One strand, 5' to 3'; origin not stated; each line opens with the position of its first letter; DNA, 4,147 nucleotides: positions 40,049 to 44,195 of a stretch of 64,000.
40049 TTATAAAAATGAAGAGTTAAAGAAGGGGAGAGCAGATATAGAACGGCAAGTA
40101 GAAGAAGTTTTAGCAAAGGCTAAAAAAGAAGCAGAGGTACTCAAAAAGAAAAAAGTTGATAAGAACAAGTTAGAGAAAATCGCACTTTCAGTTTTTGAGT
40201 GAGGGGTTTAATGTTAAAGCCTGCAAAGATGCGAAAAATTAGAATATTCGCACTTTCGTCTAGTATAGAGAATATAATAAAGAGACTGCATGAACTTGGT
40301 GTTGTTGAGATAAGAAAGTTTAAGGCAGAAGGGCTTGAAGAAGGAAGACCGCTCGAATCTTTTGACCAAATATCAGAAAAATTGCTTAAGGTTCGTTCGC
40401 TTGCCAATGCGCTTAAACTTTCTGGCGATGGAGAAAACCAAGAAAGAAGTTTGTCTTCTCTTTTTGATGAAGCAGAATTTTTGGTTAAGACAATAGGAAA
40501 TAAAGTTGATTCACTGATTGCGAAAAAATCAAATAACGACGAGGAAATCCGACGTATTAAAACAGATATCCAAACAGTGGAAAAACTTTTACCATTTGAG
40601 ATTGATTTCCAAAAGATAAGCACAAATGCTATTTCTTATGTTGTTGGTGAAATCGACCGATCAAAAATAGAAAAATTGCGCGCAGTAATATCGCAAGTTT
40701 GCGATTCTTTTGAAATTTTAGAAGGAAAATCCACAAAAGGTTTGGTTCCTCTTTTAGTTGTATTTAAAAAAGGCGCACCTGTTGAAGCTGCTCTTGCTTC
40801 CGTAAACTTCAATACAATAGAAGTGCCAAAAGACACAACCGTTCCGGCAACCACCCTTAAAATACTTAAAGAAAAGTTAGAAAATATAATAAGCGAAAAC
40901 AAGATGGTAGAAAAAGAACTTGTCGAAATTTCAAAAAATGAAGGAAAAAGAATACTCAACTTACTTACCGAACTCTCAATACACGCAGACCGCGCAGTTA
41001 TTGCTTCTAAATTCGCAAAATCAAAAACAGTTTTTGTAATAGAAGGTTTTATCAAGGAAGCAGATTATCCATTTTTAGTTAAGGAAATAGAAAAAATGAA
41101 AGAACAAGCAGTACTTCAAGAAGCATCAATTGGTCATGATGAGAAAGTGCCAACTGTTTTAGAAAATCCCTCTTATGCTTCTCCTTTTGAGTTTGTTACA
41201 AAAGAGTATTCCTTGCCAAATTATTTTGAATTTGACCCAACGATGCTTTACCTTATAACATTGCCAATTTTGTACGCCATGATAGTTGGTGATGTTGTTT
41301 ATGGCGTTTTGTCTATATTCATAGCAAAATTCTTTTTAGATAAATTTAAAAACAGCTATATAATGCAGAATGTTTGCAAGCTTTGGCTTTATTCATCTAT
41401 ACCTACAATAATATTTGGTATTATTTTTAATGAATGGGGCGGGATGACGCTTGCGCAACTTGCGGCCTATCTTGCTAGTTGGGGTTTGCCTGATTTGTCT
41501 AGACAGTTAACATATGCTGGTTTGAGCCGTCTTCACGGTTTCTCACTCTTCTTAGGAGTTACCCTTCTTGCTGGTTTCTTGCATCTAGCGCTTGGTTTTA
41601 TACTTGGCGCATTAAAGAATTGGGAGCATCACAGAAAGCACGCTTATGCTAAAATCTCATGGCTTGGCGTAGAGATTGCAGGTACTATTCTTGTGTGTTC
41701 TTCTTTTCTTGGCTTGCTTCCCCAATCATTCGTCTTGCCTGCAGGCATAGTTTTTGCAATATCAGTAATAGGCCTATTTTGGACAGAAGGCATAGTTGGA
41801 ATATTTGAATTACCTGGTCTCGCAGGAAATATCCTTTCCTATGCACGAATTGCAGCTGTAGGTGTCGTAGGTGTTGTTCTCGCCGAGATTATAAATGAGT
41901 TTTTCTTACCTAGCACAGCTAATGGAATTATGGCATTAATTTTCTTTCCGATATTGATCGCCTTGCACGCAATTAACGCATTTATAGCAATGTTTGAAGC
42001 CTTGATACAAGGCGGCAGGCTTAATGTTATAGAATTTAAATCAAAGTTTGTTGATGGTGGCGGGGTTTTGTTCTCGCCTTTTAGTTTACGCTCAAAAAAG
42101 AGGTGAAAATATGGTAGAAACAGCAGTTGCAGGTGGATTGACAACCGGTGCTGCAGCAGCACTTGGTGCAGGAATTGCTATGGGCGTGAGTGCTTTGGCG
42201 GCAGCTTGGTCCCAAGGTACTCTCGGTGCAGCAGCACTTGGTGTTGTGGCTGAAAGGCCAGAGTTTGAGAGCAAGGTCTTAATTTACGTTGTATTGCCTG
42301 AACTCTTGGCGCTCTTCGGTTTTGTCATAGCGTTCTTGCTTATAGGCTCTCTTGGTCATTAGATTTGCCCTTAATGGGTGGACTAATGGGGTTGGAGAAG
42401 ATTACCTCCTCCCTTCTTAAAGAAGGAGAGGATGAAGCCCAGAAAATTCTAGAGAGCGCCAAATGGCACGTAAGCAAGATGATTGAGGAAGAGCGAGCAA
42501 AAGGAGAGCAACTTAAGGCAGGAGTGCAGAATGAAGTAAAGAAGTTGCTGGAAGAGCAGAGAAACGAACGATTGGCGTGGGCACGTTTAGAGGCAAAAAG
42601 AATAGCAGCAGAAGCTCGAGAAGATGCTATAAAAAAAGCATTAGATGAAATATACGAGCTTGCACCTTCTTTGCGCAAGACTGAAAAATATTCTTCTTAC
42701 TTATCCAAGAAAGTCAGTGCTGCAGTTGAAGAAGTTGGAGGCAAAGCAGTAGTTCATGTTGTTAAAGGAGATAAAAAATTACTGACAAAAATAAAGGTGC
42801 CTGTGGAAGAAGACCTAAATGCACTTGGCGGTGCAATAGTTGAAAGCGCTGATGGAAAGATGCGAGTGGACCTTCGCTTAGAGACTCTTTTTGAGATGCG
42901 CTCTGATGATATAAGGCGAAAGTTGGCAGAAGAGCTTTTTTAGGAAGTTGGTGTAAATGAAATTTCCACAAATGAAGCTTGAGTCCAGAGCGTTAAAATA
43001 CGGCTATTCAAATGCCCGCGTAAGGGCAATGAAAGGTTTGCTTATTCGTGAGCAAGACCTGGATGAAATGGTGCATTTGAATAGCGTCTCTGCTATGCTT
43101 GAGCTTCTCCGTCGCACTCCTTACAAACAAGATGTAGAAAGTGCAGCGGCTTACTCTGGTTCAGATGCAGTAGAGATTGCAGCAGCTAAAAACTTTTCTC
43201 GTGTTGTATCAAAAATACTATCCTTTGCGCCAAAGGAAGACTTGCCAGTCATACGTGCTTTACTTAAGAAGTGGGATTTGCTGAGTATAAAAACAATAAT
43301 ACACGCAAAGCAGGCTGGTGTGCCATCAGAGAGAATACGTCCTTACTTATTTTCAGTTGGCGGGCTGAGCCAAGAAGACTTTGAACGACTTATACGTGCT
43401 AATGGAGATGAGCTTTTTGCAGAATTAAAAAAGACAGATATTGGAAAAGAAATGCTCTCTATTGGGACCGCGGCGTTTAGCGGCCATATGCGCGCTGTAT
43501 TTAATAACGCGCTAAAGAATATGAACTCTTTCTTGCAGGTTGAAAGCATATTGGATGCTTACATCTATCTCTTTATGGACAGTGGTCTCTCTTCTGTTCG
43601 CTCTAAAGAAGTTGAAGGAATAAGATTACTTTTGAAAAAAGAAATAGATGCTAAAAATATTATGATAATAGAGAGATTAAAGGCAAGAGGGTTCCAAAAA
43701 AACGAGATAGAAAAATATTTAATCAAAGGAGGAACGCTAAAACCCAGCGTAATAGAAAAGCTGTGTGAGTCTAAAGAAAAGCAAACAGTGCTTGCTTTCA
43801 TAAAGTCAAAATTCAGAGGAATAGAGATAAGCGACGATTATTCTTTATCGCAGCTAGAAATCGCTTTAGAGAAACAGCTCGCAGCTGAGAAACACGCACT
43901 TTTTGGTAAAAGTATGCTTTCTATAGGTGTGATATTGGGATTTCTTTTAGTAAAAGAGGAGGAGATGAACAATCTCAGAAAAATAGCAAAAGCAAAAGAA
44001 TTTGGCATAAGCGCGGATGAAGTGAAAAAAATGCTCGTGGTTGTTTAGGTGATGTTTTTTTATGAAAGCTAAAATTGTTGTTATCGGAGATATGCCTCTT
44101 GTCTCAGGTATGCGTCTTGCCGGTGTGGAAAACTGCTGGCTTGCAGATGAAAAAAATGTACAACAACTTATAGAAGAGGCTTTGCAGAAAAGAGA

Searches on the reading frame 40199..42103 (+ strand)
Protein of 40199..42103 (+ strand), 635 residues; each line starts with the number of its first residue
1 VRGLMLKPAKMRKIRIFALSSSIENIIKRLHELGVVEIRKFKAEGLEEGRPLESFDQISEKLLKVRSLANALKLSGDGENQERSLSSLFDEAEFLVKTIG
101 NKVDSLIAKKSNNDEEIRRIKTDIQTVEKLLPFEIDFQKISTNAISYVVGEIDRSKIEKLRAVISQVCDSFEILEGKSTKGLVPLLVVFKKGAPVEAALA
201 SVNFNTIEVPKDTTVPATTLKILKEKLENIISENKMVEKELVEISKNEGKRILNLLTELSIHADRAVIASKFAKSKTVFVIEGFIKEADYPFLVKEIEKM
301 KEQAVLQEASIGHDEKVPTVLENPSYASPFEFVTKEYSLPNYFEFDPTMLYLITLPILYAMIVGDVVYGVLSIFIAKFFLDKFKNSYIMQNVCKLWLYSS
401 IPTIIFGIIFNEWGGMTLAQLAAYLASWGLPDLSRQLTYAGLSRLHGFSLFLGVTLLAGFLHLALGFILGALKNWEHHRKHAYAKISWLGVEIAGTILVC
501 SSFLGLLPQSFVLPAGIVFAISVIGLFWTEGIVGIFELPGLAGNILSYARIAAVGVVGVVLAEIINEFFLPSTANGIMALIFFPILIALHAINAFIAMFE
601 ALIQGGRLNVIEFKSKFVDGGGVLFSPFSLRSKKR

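Call 10: search_protein_families(library=pfam, proteins=[window:40199-42103:+], max_evalue=0.00001)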
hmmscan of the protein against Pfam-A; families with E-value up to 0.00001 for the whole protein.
window:40199-42103:+ (635 aa): 1 family
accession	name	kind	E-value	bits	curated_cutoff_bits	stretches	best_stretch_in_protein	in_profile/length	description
PF01496.24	V_ATPase_I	-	2.3e-17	62.7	30.7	1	78-381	92-415/815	V-type ATPase 116kDa subunit family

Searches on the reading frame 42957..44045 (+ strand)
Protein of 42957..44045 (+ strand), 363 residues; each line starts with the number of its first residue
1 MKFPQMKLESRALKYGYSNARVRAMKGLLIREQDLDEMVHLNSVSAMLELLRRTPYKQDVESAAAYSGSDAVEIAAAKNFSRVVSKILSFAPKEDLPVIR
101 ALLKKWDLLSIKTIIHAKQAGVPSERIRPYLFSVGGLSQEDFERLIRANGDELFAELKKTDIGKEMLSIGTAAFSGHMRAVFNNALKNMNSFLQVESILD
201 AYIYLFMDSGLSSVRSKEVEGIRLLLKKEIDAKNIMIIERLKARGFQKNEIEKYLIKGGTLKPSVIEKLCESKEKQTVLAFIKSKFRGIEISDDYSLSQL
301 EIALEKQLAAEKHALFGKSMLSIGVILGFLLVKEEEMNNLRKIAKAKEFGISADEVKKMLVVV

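Call 11: search_protein_families(library=pfam, proteins=[window:42957-44045:+], max_evalue=0.00001)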
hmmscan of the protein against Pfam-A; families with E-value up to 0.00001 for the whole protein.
window:42957-44045:+ (363 aa): 1 family
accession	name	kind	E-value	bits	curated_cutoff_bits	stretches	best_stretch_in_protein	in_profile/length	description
PF01992.21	vATP-synt_AC39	-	1.5e-52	179.5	29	1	19-358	2-338/339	ATP synthase (C/AC39) subunit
